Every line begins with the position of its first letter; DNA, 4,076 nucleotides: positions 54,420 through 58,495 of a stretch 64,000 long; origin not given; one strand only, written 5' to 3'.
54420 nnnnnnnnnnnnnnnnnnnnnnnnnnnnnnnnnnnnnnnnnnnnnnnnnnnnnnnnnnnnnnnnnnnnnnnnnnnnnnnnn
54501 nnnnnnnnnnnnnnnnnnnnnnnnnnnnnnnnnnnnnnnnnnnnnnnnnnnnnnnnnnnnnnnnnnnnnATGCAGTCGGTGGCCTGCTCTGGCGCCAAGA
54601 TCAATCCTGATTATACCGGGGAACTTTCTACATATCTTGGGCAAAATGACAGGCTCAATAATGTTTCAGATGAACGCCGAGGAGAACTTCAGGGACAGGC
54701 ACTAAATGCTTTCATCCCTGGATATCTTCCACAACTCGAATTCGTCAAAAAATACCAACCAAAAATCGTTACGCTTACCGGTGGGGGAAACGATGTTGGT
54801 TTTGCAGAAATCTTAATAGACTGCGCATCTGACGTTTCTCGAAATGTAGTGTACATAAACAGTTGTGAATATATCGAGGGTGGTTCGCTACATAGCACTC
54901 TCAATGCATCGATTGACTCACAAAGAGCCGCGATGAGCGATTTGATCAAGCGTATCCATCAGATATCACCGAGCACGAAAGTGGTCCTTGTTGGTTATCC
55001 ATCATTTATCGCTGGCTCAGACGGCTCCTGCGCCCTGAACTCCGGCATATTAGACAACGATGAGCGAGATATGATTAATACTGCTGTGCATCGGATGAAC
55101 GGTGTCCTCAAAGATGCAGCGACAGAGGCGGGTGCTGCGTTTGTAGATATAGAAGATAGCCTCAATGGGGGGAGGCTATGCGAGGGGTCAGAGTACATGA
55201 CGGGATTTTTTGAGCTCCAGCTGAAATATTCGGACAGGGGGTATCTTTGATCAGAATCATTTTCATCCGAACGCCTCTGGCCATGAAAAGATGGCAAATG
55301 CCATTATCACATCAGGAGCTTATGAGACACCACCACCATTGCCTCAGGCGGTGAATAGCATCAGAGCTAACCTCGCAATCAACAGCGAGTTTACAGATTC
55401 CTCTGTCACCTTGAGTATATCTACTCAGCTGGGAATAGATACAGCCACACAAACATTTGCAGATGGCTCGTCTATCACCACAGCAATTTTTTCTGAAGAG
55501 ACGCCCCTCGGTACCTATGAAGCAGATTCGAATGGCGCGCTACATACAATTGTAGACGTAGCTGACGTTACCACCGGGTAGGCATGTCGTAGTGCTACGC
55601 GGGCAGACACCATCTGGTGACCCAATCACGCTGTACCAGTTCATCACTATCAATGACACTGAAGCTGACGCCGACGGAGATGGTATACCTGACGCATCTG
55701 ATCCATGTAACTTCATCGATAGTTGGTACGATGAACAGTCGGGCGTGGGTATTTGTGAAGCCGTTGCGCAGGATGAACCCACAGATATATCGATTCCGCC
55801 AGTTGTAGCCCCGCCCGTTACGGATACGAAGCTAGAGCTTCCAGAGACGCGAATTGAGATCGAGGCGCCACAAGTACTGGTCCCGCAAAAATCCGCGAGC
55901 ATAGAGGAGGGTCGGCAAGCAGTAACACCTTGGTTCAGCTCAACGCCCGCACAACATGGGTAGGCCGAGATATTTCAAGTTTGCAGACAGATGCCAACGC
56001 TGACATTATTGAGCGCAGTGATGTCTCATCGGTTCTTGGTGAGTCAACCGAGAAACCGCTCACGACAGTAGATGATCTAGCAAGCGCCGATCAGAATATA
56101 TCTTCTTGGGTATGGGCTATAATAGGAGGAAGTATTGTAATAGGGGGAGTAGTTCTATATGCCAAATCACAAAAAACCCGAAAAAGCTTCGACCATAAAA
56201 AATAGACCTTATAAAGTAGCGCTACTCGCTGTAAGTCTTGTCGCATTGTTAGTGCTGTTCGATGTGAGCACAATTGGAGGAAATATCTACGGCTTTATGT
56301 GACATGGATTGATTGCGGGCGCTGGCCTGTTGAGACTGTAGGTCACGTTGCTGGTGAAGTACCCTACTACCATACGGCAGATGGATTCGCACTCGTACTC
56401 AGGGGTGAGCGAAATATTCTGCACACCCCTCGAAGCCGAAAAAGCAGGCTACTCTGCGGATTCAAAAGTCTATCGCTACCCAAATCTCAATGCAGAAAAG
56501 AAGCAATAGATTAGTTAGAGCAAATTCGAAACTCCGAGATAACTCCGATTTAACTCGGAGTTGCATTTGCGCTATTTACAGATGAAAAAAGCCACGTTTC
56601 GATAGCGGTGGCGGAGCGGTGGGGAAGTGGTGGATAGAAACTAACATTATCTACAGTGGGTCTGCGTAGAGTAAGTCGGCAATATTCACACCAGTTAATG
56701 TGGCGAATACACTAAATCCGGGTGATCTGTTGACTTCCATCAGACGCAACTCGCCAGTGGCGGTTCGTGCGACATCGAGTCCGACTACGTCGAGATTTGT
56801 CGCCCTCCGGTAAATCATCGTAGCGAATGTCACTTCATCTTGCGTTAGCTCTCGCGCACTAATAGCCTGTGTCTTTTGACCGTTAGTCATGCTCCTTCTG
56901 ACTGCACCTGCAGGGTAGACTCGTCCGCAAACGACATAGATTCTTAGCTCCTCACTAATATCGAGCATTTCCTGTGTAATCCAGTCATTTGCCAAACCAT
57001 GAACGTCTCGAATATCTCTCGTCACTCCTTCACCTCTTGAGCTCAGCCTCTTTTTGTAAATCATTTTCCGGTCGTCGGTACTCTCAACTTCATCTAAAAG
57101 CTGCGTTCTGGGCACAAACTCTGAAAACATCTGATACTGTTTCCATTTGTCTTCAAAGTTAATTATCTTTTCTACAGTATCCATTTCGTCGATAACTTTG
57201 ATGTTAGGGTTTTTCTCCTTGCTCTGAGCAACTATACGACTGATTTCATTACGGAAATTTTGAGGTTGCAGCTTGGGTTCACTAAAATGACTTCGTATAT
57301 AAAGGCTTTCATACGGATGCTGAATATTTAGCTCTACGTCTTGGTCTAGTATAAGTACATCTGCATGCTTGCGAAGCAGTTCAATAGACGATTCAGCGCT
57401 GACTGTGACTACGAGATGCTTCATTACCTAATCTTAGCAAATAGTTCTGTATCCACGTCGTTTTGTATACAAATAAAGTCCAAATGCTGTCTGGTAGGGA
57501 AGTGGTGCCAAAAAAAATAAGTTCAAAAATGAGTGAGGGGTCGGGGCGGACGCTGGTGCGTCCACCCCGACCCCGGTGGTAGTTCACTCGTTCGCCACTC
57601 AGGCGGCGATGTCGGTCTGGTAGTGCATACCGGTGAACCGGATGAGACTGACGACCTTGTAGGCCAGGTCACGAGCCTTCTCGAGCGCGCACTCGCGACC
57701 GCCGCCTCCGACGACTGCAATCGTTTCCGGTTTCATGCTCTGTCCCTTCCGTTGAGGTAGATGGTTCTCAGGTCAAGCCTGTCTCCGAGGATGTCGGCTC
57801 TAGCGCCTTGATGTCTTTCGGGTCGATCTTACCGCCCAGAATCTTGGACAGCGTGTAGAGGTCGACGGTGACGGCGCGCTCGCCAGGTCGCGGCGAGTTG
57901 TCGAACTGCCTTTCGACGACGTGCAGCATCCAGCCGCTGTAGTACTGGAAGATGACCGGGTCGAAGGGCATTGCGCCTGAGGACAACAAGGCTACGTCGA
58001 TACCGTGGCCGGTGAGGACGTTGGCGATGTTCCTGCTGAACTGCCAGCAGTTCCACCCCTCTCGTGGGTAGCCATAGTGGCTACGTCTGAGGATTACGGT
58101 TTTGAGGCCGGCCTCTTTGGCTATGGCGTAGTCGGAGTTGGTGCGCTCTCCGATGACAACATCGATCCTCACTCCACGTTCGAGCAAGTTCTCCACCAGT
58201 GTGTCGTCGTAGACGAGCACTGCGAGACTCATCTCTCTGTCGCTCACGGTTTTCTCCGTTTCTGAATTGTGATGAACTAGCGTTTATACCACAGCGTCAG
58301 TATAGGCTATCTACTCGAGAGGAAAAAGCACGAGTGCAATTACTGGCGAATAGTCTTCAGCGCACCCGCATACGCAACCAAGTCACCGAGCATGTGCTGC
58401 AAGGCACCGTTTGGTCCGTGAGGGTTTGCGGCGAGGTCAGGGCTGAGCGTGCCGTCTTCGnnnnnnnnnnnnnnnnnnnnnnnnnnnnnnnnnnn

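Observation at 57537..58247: GC-rich islet carrying a degenerate purN-like gene and a 45-codon purD N-terminal fragment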

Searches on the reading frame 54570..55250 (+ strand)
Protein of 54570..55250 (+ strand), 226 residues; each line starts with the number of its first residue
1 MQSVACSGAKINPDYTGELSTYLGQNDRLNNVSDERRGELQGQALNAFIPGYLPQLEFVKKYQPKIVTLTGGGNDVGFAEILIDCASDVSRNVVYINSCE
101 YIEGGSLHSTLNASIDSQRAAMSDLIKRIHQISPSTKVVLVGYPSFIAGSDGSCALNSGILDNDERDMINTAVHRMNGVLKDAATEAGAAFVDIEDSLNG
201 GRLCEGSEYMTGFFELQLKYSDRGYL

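Call 16: search_protein_families(library=pfam, proteins=[window:54570-55250:+], max_evalue=0.001)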
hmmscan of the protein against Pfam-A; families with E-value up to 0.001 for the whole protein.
window:54570-55250:+ (226 aa): 2 families
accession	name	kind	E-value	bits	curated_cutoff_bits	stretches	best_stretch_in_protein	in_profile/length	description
PF13472.12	Lipase_GDSL_2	-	1.8e-13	51.8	32.9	1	49-202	48-157/178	GDSL-like Lipase/Acylhydrolase family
PF00657.28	Lipase_GDSL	-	1.8e-06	28.7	23.6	1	27-206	72-185/208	GDSL-like Lipase/Acylhydrolase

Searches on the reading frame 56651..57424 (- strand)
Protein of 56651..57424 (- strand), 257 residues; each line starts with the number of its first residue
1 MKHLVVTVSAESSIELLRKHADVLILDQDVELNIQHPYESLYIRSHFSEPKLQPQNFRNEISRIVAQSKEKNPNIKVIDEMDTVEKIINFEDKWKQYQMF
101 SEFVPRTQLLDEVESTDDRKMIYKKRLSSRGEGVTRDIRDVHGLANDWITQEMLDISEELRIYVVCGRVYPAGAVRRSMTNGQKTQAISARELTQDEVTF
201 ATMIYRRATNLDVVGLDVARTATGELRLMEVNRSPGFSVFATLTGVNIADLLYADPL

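Call 4: search_protein_families(library=pfam, proteins=[window:56651-57424:-], max_evalue=10)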
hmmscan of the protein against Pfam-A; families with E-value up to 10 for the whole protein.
window:56651-57424:- (257 aa): 8 families
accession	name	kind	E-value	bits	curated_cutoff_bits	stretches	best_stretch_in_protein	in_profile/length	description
PF14243.11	R2K_3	-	1.7e-08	35.3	26.3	1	73-232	18-149/169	ATP-grasp domain, R2K clade family 3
PF08443.16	RimK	-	1.8e-08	34.6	21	1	141-250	68-182/188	RimK-like ATP-grasp domain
PF14398.11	ATPgrasp_YheCD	-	0.00015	21.5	26.8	1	175-249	169-241/255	YheC/D like ATP-grasp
PF14397.11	ATPgrasp_ST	-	0.0018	18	31.4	1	198-241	219-262/278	Sugar-transfer associated ATP-grasp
PF18299.6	R2K_2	-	0.0022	18.3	26.2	1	147-233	55-130/147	ATP-grasp domain, R2K clade family 2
PF07478.18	Dala_Dala_lig_C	-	0.0041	17.1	24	1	191-242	132-183/204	D-ala D-ala ligase C-terminus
PF21717.2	DTX3L_a-b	-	0.034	14.5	27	1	72-102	22-53/62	DTX3L, alpha/beta domain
PF21298.3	TopBP1_BRCT0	-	0.11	13.4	27.5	1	8-53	16-61/96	TopBP1, BRCT0 domain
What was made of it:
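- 56651..57424 (-): RimK/R2K-type ATP-grasp gene downstream (GC 44%). It belongs to a Saccharibacteria family but is also absent at this site in the nearest relatives. PF14243 and PF08443 (call 4).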

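Call 5: search_protein_families(library=ncbifam, proteins=[window:56651-57424:-], max_evalue=10)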
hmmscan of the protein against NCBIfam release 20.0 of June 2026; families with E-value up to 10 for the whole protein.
window:56651-57424:- (257 aa): 8 families
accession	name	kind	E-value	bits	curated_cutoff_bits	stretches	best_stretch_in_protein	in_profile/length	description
TIGR00768.1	rimK_fam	subfamily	3.3e-09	36.5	143.4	1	129-252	145-272/276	RimK family alpha-L-glutamate ligase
NF007764.0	PRK10446.1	equivalog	1.6e-06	27.7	331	1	159-251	187-281/300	30S ribosomal protein S6--L-glutamate ligase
TIGR02144.1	LysX_arch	equivalog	0.0012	18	275.6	1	149-252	166-271/281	lysine biosynthesis protein LysX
NF040720.1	MptN_Meth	equivalog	0.0019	17.3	350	1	157-252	187-286/291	tetrahydromethanopterin:alpha-L-glutamate ligase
NF040666.1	Tn5252_Orf10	equivalog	0.0029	17.9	110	1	83-156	17-87/114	SAG1252 family conjugative relaxosome accessory protein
TIGR04187.1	GRASP_SAV_5884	subfamily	0.0068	15.7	350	1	149-251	199-306/312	ATP-grasp ribosomal peptide maturase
TIGR01205.1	D_ala_D_alaTIGR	subfamily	0.073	12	245.65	1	199-240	251-292/318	D-alanine--D-alanine ligase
NF033640.1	N_Twi_rSAM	subfamily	0.11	11.5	170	1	43-120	311-389/398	twitch domain-containing radical SAM protein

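Call 17: find_encoding_contigs(protein=window:56651-57424:-, flank=10000)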
Protein window:56651-57424:- (257 aa): no gene with exactly this product is on record in the collection.

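Call 51: find_homologous_proteins(query=window:56651-57424:-, max_evalue=0.001)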
Query window:56651-57424:- (257 aa): 100 proteins with E <= 0.001 among 1175 candidates.
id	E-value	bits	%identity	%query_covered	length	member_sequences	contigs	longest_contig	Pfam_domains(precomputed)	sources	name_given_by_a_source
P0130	8.6e-164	560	100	100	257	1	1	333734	PF14243.12,PF08443.17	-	-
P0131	1.1e-95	338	60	100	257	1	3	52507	PF14243.12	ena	-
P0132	1.5e-95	337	60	99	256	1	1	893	PF14243.12,PF18299.7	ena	-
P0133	2.9e-95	336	59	99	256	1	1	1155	PF08443.17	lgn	-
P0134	9.7e-93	328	59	99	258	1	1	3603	PF14243.12,PF08443.17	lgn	-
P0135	1.2e-91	324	59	100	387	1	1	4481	PF14243.12,PF08443.17,PF00293.35,PF18299.7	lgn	-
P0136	5.3e-91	322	61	98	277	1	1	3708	-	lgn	-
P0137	5.9e-90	319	59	99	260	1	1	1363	PF08443.17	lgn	-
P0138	8.9e-90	318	58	100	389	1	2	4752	PF14243.12,PF08443.17,PF00293.35,PF18299.7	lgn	-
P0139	7.9e-89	315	56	99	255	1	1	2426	PF08443.17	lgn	-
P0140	1.5e-86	308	57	98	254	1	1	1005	PF14398.12,PF08443.17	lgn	-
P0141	3.2e-86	307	56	98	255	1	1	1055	PF08443.17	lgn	-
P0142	3.8e-86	306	57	98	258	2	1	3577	PF08443.17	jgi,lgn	-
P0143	4.3e-86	306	56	98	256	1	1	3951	PF08443.17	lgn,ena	-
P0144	8.4e-86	305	55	100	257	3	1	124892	PF14243.12,PF08443.17,PF18299.7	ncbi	-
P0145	1.6e-85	304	56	99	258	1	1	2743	PF14398.12,PF08443.17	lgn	-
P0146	6.4e-85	302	56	98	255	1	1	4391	PF08443.17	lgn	-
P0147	1.2e-84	301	56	98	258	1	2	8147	PF08443.17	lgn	-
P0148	4.1e-84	300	56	98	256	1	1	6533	PF14243.12,PF08443.17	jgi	jgi:glutathione synthase/RimK-type ligase-like ATP-grasp enzyme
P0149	7.2e-84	299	54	98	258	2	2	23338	PF14398.12,PF14243.12,PF08443.17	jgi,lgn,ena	-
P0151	1.2e-83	298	55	99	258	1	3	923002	PF14243.12,PF08443.17,PF18299.7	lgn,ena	-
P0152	6.0e-83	296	53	99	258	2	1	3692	PF14398.12,PF08443.17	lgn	-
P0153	7.1e-83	296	55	99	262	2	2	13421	PF14398.12,PF14243.12,PF08443.17,PF18299.7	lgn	-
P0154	8.2e-83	295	54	99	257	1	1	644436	PF14243.12,PF08443.17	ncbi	ncbi:MAG: ATP-grasp domain-containing protein [Candidatus Saccharimonadaceae bacterium]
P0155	1.8e-82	294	53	100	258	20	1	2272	PF14398.12,PF14243.12,PF08443.17,PF18299.7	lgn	-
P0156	3.1e-82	293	53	99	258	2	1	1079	PF14398.12,PF08443.17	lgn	-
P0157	3.1e-82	293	54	99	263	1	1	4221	PF14398.12,PF08443.17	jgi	-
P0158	1.6e-81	291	53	98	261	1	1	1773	PF08443.17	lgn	-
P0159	6.7e-81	289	52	98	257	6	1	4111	PF08443.17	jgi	-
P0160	1.2e-80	288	54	99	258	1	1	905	PF14398.12,PF08443.17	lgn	-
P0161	1.6e-80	288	53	98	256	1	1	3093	PF14243.12,PF08443.17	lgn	-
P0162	2.5e-80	287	53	99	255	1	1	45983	PF08443.17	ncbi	ncbi:MAG: hypothetical protein V4611_02565 [Patescibacteria group bacterium]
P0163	2.7e-80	287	53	99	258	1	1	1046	PF08443.17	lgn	-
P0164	2.8e-80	287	54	98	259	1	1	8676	PF08443.17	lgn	-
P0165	3.9e-80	287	54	98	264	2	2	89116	PF14243.12,PF08443.17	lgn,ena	-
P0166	4.3e-80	286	54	99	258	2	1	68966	PF14398.12,PF08443.17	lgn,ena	-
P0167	7.9e-80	286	52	98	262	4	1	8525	PF08443.17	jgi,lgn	-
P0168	8.1e-80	286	54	98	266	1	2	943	PF14398.12,PF14243.12,PF08443.17,PF18299.7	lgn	-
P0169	8.6e-80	285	55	98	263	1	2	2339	PF14398.12,PF08443.17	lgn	-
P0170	1.6e-79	285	54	98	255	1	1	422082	PF14398.12,PF08443.17,PF18299.7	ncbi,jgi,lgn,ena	jgi:hypothetical protein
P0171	2.2e-79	284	53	98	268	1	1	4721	PF14243.12,PF08443.17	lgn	-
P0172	2.6e-79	284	54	98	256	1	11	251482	PF08443.17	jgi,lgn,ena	-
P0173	3.1e-79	284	54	99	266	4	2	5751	PF14398.12,PF08443.17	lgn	-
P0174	4.4e-79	283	53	98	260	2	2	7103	PF08443.17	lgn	-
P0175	5.4e-79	283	51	98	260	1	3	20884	PF14243.12,PF08443.17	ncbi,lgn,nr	ncbi:MAG: hypothetical protein EOO17_02330 [Chloroflexi bacterium]|nr:MAG: hypothetical protein EOO1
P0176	6.3e-79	283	53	99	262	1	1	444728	PF14398.12,PF14243.12,PF08443.17,PF18299.7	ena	-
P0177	1.1e-78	282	50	98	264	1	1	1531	PF08443.17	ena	-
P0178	1.4e-78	282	52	99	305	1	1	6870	PF14243.12,PF08443.17,PF18299.7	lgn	-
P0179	1.6e-78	281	53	98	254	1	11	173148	PF14243.12,PF08443.17,PF18299.7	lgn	-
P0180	1.8e-78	281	51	99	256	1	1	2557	PF08443.17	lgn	-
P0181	3.2e-78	280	51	98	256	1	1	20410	PF14243.12,PF08443.17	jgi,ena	-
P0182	5.3e-78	280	54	99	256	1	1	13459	PF14243.12,PF08443.17,PF18299.7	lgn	-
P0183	1.4e-77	278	52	99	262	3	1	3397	PF08443.17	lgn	-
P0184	1.5e-77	278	52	99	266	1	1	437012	PF14243.12,PF08443.17,PF18299.7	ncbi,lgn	-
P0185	2.0e-77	278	51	99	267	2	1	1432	PF14398.12,PF08443.17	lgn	-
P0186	2.6e-77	277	52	99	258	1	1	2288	PF08443.17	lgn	-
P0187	5.9e-77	276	51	98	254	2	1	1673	PF14398.12,PF14243.12,PF08443.17,PF18299.7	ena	-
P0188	7.8e-77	276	54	98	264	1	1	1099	PF08443.17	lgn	-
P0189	1.0e-76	275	52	98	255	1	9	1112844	PF14398.12,PF08443.17,PF18299.7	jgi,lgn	jgi:hypothetical protein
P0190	1.2e-76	275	52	98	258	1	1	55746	PF14243.12,PF08443.17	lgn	-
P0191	1.3e-76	275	52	98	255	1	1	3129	PF08443.17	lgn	-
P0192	2.0e-75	271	51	100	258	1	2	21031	PF08443.17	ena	-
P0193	2.2e-75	271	49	98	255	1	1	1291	PF08443.17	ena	-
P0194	2.2e-75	271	52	98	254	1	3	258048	PF08443.17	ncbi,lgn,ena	-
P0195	3.3e-75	270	50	98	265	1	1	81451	PF14398.12,PF14243.12,PF08443.17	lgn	-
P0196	4.5e-75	270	50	98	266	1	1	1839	PF08443.17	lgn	-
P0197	5.3e-75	270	49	98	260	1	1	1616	PF14398.12,PF08443.17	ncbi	-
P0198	5.6e-75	270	49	98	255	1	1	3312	PF14398.12,PF14243.12,PF08443.17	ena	-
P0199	5.7e-75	270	50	99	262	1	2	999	PF08443.17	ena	-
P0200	6.2e-75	270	50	98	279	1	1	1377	PF08443.17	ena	-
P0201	6.4e-75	270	51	99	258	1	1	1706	PF14398.12,PF08443.17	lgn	-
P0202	2.5e-74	268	50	98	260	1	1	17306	PF14243.12,PF08443.17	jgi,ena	-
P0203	6.8e-74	266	48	98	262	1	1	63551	PF08443.17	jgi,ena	-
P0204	7.5e-74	266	51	98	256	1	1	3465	PF14243.12,PF08443.17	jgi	-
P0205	8.6e-74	266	49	98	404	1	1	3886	PF14398.12,PF08443.17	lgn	-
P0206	2.4e-73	264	50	98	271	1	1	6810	PF08443.17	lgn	-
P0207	2.9e-73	264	51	99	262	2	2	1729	PF08443.17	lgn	-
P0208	3.7e-73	264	51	98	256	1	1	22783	PF14243.12,PF08443.17,PF18299.7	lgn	-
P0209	7.1e-73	263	50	99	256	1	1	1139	PF08443.17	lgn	-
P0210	9.0e-73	262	51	100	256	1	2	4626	PF08443.17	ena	-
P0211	1.8e-72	262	48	99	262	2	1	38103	PF14243.12,PF08443.17,PF18299.7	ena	-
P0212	2.4e-72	261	50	99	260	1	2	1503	PF14398.12,PF14243.12,PF08443.17,PF18299.7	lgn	-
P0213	3.6e-72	261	49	98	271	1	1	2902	PF14243.12,PF08443.17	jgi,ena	-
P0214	9.5e-72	259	50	98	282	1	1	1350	PF08443.17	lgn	-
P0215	1.4e-71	259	48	98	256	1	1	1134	PF08443.17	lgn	-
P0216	2.4e-71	258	49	99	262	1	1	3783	PF14398.12,PF08443.17,PF18299.7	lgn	-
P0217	8.5e-70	253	50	98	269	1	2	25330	PF14243.12,PF08443.17,PF18299.7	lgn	-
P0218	3.1e-68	248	49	94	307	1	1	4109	PF08443.17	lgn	-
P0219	3.1e-68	248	48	99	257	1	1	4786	PF14243.12,PF18299.7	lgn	-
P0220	4.6e-66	241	45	99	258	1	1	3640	PF14398.12,PF08443.17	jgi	jgi:hypothetical protein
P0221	3.4e-65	238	48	98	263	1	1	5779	PF14243.12,PF18299.7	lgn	-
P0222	2.4e-64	235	46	99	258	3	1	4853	PF14398.12,PF14243.12,PF08443.17,PF18299.7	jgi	jgi:glutathione synthase/RimK-type ligase-like ATP-grasp enzyme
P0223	3.8e-56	208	42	98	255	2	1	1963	PF08443.17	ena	-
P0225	1.2e-51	193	52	67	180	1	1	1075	PF14398.12,PF14243.12,PF08443.17,PF18299.7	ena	-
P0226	2.5e-50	189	42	98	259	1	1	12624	PF08443.17,PF02655.20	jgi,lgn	-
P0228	2.0e-27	114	35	88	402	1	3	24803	PF05618.18,PF14243.12,PF08443.17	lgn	-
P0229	3.3e-25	107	42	54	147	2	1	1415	PF14243.12,PF08443.17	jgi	jgi:glutathione synthase/RimK-type ligase-like ATP-grasp enzyme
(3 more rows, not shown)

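Call 52: find_encoding_contigs(protein=P0131, flank=6000, max_places=2)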
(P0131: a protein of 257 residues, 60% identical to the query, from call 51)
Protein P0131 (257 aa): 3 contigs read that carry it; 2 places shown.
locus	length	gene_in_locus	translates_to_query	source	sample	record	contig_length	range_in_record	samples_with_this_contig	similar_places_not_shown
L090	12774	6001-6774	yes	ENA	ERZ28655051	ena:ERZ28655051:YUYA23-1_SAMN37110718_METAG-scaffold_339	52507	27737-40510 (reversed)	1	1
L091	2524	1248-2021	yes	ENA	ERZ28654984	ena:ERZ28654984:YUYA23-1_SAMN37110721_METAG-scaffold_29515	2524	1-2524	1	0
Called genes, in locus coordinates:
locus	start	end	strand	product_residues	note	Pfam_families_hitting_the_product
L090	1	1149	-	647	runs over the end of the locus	PF00723:Glyco_hydro_15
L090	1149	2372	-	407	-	PF03065:Glyco_hydro_57, PF01522:Polysacc_deac_1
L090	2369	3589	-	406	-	PF08323:Glyco_transf_5, PF13439:Glyco_transf_4, PF13579:Glyco_trans_4_4, PF20706:GT4-conflict, PF00534:Glycos_transf_1, PF13692:Glyco_trans_1_4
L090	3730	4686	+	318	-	PF00924:MS_channel_2nd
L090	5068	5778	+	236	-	-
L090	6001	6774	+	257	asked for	PF14243:R2K_3 (weak)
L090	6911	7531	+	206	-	-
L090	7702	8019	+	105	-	-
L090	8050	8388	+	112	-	-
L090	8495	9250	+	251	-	-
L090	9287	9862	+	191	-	PF06414:Zeta_toxin (faint), PF13671:AAA_33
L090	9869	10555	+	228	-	PF01863:YgjP-like, PF08325:WLM (weak)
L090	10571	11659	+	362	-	PF08448:PAS_4 (weak), PF00512:HisKA, PF13581:HATPase_c_2 (weak), PF02518:HATPase_c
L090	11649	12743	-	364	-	PF00535:Glycos_transf_2, PF10111:Glyco_tranf_2_2 (weak), PF13641:Glyco_tranf_2_3 (weak)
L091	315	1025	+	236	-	-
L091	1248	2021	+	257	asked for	PF14243:R2K_3 (weak)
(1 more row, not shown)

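Call 53: find_encoding_contigs(protein=P0144, flank=6000, max_places=2)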
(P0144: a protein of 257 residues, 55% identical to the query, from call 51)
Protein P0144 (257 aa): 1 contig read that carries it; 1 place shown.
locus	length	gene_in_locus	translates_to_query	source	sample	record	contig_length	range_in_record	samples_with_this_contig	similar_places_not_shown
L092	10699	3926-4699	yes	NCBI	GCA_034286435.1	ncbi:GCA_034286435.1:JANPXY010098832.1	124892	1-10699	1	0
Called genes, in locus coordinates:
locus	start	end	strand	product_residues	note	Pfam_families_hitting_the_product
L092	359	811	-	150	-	PF00293:NUDIX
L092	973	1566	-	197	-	PF02525:Flavodoxin_2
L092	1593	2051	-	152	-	PF00376:MerR, PF13411:MerR_1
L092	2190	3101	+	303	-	-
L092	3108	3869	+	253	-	PF00702:Hydrolase, PF05116:S6PP (faint), PF08282:Hydrolase_3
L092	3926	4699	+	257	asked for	PF14243:R2K_3 (weak), PF18299:R2K_2 (weak), PF08443:RimK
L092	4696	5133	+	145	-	PF00293:NUDIX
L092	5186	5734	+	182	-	PF01725:Ham1p_like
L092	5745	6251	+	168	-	-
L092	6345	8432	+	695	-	PF00999:Na_H_Exchanger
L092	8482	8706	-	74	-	-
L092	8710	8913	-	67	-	-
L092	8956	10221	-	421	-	-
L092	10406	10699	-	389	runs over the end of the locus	PF18013:Phage_lysozyme2, PF01551:Peptidase_M23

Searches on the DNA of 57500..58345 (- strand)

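Call 60: search_dna_similar(query=window:57500-58345:-, collection=plasmids, mode=distant, max_evalue=0.001, max_rows=10)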
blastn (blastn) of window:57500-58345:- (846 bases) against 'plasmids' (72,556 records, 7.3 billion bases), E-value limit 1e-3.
No match.

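Call 61: search_dna_similar(query=window:57500-58345:-, collection=phages, mode=distant, max_evalue=0.001, max_rows=10)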
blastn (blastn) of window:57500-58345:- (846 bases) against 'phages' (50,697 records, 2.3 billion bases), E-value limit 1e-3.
No match.
